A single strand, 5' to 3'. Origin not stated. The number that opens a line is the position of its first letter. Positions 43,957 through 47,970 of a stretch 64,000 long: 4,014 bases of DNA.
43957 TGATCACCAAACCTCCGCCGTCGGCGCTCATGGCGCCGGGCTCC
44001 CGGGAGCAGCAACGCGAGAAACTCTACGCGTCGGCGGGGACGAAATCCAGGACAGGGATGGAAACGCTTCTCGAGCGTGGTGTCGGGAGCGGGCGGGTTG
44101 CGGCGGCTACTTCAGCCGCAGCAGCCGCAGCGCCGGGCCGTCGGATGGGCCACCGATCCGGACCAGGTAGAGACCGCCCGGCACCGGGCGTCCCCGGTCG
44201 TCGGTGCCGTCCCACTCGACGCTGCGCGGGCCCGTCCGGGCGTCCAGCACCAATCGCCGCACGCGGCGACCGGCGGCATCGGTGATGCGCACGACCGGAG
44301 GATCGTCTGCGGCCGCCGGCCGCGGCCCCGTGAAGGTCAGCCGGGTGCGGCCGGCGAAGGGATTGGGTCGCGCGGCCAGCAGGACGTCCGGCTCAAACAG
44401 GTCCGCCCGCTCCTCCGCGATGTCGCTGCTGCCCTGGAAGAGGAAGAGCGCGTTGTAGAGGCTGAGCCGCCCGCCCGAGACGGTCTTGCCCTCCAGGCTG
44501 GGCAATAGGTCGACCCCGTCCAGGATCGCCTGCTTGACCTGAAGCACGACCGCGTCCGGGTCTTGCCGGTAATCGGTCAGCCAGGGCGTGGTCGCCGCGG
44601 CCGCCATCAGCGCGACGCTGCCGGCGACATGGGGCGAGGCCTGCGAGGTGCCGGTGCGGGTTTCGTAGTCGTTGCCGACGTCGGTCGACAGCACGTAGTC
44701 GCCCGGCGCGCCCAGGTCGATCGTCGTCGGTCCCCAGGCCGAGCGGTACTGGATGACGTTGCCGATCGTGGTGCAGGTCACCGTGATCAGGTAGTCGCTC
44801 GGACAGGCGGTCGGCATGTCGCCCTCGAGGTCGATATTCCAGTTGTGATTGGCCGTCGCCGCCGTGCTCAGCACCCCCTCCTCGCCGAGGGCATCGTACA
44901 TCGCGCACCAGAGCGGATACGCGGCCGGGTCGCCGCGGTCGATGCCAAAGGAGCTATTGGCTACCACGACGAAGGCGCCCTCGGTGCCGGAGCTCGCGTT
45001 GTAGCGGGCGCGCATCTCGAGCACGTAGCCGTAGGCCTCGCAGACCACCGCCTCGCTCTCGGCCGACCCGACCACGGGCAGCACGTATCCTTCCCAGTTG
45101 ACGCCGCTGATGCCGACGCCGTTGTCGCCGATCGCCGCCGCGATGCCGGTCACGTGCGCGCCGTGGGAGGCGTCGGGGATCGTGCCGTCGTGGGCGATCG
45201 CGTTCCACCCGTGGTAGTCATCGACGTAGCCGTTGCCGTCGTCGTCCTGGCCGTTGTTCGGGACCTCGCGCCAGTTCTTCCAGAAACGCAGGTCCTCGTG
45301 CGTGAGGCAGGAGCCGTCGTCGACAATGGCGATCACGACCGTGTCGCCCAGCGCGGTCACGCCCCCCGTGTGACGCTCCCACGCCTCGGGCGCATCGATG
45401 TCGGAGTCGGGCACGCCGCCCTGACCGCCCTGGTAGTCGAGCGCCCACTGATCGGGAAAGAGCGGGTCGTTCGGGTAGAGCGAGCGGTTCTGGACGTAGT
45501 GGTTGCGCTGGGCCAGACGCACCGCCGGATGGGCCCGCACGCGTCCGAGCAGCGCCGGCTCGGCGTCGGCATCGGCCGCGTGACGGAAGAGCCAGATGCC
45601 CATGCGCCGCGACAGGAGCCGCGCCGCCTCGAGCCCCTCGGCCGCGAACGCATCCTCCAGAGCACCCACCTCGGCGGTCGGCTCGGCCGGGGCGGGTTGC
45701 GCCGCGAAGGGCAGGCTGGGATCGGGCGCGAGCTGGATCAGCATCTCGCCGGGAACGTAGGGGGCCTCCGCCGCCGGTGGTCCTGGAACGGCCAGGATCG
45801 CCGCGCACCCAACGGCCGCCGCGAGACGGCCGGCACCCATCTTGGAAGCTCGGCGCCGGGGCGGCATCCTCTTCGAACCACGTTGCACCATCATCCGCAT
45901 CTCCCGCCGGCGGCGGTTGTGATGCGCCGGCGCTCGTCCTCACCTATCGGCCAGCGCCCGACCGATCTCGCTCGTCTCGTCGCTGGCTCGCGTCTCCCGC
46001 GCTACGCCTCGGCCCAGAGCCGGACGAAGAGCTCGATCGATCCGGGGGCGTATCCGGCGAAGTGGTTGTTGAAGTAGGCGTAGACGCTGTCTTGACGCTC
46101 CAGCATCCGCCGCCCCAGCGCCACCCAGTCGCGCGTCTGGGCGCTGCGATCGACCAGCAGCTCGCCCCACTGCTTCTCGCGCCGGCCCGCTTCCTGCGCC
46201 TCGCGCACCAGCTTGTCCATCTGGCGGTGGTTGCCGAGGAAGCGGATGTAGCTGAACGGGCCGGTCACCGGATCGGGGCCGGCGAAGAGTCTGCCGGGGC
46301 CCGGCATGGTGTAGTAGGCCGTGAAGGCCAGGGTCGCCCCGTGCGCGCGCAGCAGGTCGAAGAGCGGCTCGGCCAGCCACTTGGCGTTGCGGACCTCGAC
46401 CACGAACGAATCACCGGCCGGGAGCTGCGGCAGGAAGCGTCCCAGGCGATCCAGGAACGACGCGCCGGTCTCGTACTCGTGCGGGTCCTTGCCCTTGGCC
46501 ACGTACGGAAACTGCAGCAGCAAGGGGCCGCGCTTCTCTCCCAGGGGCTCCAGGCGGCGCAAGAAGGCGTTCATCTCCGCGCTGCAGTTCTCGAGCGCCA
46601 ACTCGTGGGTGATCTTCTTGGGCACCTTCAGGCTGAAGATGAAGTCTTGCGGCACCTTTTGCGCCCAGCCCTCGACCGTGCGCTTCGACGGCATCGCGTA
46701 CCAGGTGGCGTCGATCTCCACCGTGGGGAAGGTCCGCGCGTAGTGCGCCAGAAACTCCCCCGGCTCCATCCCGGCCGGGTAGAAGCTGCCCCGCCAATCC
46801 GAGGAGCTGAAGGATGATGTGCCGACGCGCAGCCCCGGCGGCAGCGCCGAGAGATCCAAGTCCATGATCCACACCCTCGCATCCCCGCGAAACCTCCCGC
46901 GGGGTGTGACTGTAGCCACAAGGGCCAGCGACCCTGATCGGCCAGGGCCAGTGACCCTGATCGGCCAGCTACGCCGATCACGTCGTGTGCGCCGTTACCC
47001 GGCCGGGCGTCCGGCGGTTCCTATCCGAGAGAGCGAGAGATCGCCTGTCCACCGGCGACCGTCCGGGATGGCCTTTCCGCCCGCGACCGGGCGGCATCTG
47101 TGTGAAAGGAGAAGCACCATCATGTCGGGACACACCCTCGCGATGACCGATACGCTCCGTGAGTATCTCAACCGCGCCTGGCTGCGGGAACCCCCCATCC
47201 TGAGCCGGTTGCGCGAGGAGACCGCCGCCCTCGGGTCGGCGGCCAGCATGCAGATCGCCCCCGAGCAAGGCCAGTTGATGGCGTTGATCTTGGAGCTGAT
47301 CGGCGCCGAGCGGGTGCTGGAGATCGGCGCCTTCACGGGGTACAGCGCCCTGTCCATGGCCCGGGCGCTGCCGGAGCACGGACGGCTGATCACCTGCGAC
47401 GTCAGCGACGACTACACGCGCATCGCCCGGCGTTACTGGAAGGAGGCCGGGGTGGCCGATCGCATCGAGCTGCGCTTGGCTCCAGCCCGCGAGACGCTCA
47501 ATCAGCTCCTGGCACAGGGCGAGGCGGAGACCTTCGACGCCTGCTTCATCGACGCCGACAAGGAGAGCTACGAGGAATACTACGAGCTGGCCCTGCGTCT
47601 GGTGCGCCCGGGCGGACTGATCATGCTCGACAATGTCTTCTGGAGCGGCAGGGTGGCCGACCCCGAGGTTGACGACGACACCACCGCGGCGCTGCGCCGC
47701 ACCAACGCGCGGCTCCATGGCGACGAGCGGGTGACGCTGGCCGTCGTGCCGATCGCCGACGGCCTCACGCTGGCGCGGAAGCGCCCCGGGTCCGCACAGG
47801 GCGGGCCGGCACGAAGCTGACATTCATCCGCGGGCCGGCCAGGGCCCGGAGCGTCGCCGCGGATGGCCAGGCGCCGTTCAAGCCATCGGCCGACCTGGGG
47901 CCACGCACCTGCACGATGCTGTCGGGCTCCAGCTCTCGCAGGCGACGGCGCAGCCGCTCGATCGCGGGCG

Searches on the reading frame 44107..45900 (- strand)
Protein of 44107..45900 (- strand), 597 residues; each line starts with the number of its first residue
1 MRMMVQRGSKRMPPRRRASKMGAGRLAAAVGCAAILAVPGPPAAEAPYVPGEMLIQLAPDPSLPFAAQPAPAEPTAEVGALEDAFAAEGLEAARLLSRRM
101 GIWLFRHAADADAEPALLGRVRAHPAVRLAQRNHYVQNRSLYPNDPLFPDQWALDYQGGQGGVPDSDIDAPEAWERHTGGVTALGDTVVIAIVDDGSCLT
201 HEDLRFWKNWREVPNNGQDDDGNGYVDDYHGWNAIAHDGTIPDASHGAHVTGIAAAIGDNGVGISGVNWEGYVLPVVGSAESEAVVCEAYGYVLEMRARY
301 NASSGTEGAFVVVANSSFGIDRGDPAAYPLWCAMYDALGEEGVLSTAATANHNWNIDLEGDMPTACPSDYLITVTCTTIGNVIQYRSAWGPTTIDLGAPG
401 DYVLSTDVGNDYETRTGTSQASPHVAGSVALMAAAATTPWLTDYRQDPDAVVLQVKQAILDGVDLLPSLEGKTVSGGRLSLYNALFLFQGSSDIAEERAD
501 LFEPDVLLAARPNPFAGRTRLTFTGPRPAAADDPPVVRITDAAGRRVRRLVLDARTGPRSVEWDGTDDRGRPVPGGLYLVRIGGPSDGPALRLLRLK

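Call 15: search_protein_families(library=ncbifam, proteins=[window:44107-45900:-], max_evalue=0.001)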
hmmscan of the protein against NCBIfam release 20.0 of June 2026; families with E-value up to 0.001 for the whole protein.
window:44107-45900:- (597 aa): 6 families
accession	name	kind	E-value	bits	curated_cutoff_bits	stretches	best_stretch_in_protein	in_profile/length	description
NF033595.1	denti_PrtP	equivalog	4.4e-12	45.4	300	1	185-270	189-274/606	dentilisin complex serine proteinase subunit PrtP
TIGR03921.1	T7SS_mycosin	equivalog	1e-09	38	278.75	1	185-434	12-245/353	type VII secretion-associated serine protease mycosin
NF005176.1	PRK06655.1-1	equivalog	1.8e-06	28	230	1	536-588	100-153/197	flagellar hook assembly protein FlgD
NF009276.0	PRK12633.1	equivalog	0.00012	21.9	383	1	537-583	133-180/234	flagellar basal body rod modification protein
NF009453.0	PRK12813.1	equivalog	0.00021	20.9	264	1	515-583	108-172/223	flagellar basal body rod modification protein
NF051851.1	AtpSerPepEprS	equivalog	0.00042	18.5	1700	0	397-433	282-318/988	autotransporter serine peptidase EprS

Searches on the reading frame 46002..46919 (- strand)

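Call 15: search_protein_families(library=ncbifam, proteins=[window:46002-46919:-], max_evalue=0.001)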
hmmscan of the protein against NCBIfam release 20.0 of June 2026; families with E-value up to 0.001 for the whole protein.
window:46002-46919:- (305 aa): 1 family
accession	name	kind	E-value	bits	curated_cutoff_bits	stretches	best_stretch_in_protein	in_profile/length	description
NF007637.0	PRK10302.1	equivalog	4.2e-22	78.7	412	1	56-183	21-138/272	hypothetical protein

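Call 63: search_protein_families(library=pfam, proteins=[window:46002-46919:-], max_evalue=0.1)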
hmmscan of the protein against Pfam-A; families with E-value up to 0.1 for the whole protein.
window:46002-46919:- (305 aa): 1 family
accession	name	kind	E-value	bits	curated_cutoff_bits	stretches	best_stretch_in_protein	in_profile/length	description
PF01904.24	DUF72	-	1.3e-54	186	25.3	1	47-298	1-214/217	Protein of unknown function DUF72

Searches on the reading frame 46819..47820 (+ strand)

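Call 63: search_protein_families(library=pfam, proteins=[window:46819-47820:+], max_evalue=0.1)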
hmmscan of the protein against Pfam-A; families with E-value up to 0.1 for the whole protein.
window:46819-47820:+ (333 aa): 10 families
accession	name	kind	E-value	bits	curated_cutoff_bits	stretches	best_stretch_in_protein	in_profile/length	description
PF01596.23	Methyltransf_3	-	1.4e-65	220.9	22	1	124-321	7-203/204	O-methyltransferase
PF13578.12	Methyltransf_24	-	2.7e-17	64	26.3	1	167-273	1-105/105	Methyltransferase domain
PF13649.12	Methyltransf_25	-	2.2e-07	31.9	27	1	166-266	1-97/97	Methyltransferase domain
PF13847.12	Methyltransf_31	-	8.5e-05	22.7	27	1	163-274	4-113/145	Methyltransferase domain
PF01135.25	PCMT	-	0.00054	20.2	20.3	1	153-213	64-124/210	Protein-L-isoaspartate(D-aspartate) O-methyltransferase (PCMT)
PF02353.26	CMAS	-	0.0011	18.8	27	1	158-274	58-168/273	Mycolic acid cyclopropane synthetase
PF16365.12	EutK_C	-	0.024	15.1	27.5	1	210-234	18-42/52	Ethanolamine utilization protein EutK C-terminus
PF08704.16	GCD14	-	0.035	14.2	26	1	154-245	32-120/247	tRNA methyltransferase complex GCD14 subunit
PF08241.18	Methyltransf_11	-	0.044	14.9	21.2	1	167-269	1-94/95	Methyltransferase domain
PF01209.24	Ubie_methyltran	-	0.066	13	20.1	1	164-266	49-147/233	ubiE/COQ5 methyltransferase family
